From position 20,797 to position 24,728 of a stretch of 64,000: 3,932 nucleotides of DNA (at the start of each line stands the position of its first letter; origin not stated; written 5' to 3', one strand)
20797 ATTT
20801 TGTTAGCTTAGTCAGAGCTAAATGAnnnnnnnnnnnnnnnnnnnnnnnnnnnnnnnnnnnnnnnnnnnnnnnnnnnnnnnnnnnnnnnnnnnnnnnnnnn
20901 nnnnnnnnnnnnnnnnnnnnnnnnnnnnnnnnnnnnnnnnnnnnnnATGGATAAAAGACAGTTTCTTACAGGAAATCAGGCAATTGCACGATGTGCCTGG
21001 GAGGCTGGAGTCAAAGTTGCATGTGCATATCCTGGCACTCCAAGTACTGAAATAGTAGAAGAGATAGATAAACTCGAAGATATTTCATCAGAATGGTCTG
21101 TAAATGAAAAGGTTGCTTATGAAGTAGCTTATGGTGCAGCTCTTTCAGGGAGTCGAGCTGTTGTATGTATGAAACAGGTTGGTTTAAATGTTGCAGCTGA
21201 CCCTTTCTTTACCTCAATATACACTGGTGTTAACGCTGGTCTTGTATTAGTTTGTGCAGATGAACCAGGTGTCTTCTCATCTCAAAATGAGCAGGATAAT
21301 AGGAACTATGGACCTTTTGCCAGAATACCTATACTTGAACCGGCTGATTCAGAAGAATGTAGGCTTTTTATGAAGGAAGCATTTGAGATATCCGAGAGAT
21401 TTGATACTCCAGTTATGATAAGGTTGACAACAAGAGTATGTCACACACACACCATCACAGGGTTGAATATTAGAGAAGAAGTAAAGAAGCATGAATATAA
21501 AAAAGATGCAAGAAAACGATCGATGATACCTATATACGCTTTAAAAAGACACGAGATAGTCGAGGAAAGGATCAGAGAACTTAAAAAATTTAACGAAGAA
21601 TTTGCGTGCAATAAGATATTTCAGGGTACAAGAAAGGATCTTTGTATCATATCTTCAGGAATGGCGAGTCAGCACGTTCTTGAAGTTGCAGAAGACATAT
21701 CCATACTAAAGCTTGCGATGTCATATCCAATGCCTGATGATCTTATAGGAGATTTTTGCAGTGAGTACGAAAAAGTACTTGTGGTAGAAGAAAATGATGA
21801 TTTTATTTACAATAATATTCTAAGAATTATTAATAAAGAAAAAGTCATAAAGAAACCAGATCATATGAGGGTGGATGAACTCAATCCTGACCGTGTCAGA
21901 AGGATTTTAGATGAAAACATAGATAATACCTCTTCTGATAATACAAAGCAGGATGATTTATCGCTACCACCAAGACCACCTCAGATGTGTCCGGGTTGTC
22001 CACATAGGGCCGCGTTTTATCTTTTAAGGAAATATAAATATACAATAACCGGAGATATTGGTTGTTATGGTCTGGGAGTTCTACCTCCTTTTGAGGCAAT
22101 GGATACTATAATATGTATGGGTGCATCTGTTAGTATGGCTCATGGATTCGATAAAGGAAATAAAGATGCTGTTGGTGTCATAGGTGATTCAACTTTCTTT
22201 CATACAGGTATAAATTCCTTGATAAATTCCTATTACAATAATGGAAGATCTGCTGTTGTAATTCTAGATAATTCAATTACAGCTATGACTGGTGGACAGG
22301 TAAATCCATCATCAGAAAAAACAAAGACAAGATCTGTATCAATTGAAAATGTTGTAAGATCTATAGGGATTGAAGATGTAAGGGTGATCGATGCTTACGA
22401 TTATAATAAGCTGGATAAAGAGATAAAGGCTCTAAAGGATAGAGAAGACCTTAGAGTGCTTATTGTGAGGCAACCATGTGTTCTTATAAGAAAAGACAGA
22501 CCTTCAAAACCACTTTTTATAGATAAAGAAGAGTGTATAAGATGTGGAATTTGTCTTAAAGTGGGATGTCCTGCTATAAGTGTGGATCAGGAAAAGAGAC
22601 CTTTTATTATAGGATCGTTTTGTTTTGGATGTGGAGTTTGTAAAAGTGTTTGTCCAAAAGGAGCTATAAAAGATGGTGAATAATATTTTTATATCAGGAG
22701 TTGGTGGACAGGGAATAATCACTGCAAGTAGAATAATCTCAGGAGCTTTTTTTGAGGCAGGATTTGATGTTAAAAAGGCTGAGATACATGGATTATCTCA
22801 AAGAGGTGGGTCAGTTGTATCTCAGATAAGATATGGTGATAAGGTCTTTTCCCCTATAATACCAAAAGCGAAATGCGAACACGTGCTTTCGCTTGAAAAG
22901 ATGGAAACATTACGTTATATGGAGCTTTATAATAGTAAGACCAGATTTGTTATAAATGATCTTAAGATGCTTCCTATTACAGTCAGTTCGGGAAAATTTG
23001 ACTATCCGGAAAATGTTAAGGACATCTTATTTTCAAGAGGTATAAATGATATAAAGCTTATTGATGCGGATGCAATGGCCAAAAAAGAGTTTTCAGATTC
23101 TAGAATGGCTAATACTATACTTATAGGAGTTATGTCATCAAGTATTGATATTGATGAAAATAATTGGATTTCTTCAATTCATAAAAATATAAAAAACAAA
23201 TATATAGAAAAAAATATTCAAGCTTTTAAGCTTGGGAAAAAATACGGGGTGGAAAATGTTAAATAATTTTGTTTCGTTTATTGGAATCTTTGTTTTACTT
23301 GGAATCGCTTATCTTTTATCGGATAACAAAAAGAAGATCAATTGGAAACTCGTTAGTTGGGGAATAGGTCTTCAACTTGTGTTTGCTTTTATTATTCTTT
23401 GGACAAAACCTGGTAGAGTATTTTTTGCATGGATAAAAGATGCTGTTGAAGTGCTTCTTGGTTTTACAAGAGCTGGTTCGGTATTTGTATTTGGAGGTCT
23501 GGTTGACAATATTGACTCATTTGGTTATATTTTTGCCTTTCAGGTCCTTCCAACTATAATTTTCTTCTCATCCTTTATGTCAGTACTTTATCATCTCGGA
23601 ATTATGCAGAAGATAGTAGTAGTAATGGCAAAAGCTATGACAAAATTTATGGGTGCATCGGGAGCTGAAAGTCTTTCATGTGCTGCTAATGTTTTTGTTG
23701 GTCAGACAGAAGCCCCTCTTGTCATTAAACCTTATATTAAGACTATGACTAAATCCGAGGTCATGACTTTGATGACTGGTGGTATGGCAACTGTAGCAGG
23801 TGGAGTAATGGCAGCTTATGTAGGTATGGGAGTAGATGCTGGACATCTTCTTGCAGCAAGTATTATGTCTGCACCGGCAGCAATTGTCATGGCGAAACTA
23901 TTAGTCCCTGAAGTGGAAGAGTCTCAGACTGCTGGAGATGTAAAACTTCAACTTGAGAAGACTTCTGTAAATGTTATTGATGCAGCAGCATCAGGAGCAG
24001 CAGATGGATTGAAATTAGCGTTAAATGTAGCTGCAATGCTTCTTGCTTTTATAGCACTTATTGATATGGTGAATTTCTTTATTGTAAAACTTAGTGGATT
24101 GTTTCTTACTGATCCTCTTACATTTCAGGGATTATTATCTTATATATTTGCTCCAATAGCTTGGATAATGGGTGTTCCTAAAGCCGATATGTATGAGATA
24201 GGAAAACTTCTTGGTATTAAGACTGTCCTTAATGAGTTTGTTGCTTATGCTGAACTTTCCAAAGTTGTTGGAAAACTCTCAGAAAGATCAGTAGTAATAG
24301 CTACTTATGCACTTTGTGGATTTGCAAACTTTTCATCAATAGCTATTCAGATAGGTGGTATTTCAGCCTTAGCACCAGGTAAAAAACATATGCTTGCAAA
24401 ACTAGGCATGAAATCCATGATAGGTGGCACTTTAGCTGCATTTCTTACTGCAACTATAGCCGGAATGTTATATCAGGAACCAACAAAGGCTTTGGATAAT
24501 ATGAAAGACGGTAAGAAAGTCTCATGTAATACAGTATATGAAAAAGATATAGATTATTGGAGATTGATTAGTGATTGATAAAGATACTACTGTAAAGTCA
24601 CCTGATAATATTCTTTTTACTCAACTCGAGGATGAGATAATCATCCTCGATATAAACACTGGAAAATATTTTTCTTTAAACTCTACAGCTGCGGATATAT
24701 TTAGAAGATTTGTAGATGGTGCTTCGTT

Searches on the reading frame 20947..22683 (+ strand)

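Call 6: search_protein_families(library=pfam, proteins=[window:20947-22683:+], max_evalue=0.001)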
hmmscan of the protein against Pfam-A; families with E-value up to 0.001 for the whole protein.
window:20947-22683:+ (578 aa): 9 families
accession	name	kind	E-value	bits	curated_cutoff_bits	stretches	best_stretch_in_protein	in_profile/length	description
PF02775.26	TPP_enzyme_C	-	1.1e-16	61.4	21.9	1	370-503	1-147/151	Thiamine pyrophosphate enzyme, C-terminal TPP binding domain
PF01855.24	POR_N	-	7.1e-11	42.7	27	1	17-191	3-183/231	Pyruvate flavodoxin/ferredoxin oxidoreductase, thiamine diP-bdg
PF14697.11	Fer4_21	-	4e-08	33.7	35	1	524-574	2-57/59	4Fe-4S dicluster domain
PF12797.12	Fer4_2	-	1.1e-07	31.8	24.5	1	523-543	3-22/22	4Fe-4S binding domain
PF00037.32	Fer4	-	5.1e-06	26.5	21.1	1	555-575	4-24/24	4Fe-4S binding domain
PF13237.11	Fer4_10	-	9.4e-06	25.9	25.5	1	524-570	3-53/53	4Fe-4S dicluster domain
PF02776.23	TPP_enzyme_N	-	1.2e-05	25.4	26.8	1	8-82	2-76/119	Thiamine pyrophosphate enzyme, N-terminal TPP binding domain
PF13187.11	Fer4_9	-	0.00015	22.2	27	1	529-574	1-52/52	4Fe-4S dicluster domain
PF12838.12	Fer4_7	-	0.00016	22.5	27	1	530-573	2-52/52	4Fe-4S dicluster domain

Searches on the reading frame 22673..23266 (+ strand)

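Call 6: search_protein_families(library=pfam, proteins=[window:22673-23266:+], max_evalue=0.001)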
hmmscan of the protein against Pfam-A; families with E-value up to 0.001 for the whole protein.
window:22673-23266:+ (197 aa): 1 family
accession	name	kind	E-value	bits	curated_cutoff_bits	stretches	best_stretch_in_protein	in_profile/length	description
PF01558.24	POR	-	3.3e-32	112.4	27.4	1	11-188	1-171/173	Pyruvate ferredoxin/flavodoxin oxidoreductase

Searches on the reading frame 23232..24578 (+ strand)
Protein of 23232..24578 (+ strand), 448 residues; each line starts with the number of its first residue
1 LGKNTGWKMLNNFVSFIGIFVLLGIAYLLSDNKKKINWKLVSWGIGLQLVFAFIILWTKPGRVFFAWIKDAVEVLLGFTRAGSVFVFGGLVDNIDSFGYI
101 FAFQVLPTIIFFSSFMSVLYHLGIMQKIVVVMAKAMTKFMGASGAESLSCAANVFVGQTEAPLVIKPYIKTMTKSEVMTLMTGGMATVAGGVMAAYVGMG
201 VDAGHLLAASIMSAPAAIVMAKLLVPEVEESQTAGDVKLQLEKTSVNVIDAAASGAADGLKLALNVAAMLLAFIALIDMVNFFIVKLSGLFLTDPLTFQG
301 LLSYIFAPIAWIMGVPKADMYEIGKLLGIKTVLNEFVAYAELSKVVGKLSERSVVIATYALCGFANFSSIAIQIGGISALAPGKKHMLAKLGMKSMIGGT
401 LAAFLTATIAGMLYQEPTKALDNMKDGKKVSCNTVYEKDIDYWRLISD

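Call 6: search_protein_families(library=pfam, proteins=[window:23232-24578:+], max_evalue=0.001)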
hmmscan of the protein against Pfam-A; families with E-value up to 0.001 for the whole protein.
window:23232-24578:+ (448 aa): 3 families
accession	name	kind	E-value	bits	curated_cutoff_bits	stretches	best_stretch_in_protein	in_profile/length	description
PF07662.18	Nucleos_tra2_C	-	7.4e-78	261.5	32.3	1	205-411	1-213/213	Na+ dependent nucleoside transporter C-terminus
PF01773.25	Nucleos_tra2_N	-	9.4e-26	90.6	27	1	17-90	1-74/74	Na+ dependent nucleoside transporter N-terminus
PF07670.19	Gate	-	2.3e-19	70.2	29.6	1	102-200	1-101/104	Nucleoside recognition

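Call 7: search_protein_families(library=ncbifam, proteins=[window:23232-24578:+], max_evalue=0.01)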
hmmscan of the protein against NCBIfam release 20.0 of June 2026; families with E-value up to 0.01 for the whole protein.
window:23232-24578:+ (448 aa): 1 family
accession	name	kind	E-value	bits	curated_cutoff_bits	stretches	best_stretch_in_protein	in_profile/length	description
TIGR00804.1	nupC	subfamily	6.4e-136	453.6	442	1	14-414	2-401/401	NupC/NupG family nucleoside CNT transporter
